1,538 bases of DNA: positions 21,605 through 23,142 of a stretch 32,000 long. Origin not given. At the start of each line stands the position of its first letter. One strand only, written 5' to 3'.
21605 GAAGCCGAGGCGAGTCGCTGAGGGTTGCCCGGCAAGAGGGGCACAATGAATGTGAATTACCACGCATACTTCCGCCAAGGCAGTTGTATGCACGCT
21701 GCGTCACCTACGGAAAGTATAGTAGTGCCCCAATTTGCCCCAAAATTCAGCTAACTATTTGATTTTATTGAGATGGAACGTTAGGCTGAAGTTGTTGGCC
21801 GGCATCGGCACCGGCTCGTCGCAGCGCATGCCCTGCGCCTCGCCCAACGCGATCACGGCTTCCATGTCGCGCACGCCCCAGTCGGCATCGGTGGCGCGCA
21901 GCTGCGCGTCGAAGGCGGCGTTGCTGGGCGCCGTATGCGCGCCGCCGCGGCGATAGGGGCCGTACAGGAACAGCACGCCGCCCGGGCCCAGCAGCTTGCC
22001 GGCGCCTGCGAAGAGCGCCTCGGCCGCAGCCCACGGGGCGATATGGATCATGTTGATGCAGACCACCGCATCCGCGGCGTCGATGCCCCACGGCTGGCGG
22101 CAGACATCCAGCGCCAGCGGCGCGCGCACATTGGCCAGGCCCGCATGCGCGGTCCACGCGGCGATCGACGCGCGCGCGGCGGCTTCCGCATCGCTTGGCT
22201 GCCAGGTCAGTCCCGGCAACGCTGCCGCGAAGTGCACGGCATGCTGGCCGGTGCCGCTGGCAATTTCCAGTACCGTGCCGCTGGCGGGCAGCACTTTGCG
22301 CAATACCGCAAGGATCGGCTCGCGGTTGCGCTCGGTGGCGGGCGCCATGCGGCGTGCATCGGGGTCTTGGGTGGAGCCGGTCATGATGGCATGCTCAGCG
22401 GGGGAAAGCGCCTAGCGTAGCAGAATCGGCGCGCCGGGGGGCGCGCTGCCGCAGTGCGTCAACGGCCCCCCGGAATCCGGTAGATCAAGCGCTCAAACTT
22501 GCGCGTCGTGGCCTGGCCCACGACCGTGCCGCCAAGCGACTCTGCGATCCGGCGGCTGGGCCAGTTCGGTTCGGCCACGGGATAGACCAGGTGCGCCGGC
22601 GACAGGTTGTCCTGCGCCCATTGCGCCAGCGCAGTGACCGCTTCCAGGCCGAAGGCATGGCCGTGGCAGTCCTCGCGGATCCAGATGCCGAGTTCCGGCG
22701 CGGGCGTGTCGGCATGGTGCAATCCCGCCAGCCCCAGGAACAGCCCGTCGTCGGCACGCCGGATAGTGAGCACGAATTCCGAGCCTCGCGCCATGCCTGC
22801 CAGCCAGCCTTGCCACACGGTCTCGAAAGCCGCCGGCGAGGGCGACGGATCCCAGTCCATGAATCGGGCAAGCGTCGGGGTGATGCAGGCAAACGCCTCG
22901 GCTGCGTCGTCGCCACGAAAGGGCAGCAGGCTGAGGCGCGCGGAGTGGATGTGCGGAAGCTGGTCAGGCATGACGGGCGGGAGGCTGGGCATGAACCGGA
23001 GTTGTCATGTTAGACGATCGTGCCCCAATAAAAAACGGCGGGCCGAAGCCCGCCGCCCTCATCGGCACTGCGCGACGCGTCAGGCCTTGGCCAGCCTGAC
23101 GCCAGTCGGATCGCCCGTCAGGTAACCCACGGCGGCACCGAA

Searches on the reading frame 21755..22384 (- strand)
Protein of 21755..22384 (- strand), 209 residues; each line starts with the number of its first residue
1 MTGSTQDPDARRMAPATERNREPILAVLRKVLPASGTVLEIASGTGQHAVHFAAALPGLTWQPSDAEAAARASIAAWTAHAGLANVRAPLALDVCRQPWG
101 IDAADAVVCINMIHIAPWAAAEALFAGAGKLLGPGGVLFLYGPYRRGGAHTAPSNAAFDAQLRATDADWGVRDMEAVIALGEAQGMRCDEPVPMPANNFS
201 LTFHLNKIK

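Call 29: search_protein_families(library=padloc, proteins=[window:21755-22384:-], max_evalue=0.001)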
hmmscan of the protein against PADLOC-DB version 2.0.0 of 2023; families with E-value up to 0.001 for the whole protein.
window:21755-22384:- (209 aa): 1 family
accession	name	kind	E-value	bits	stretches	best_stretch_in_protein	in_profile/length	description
PDLC04134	mad2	-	1.8e-05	21.8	1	26-145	281-399/492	mads_2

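Call 60: search_protein_families(library=pfam, proteins=[window:21755-22384:-], max_evalue=0.001)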
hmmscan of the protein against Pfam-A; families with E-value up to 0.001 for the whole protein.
window:21755-22384:- (209 aa): 3 families
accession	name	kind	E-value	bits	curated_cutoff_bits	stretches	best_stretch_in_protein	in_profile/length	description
PF06080.18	DUF938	-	1.1e-78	264.1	27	1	11-204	1-201/202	Protein of unknown function (DUF938)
PF13649.12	Methyltransf_25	-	1.6e-07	32.4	27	1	38-136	1-97/97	Methyltransferase domain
PF08242.18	Methyltransf_12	-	1.1e-05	26.5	30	1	39-138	1-98/98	Methyltransferase domain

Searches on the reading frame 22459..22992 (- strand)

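Call 60: search_protein_families(library=pfam, proteins=[window:22459-22992:-], max_evalue=0.001)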
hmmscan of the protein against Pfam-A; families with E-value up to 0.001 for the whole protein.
window:22459-22992:- (177 aa): 2 families
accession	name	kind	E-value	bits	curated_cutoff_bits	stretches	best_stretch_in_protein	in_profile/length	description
PF13302.13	Acetyltransf_3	-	1.4e-21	78.1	25.4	1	19-155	1-137/138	Acetyltransferase (GNAT) domain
PF00583.31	Acetyltransf_1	-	0.00076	20.2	20.7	0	50-154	14-115/116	Acetyltransferase (GNAT) family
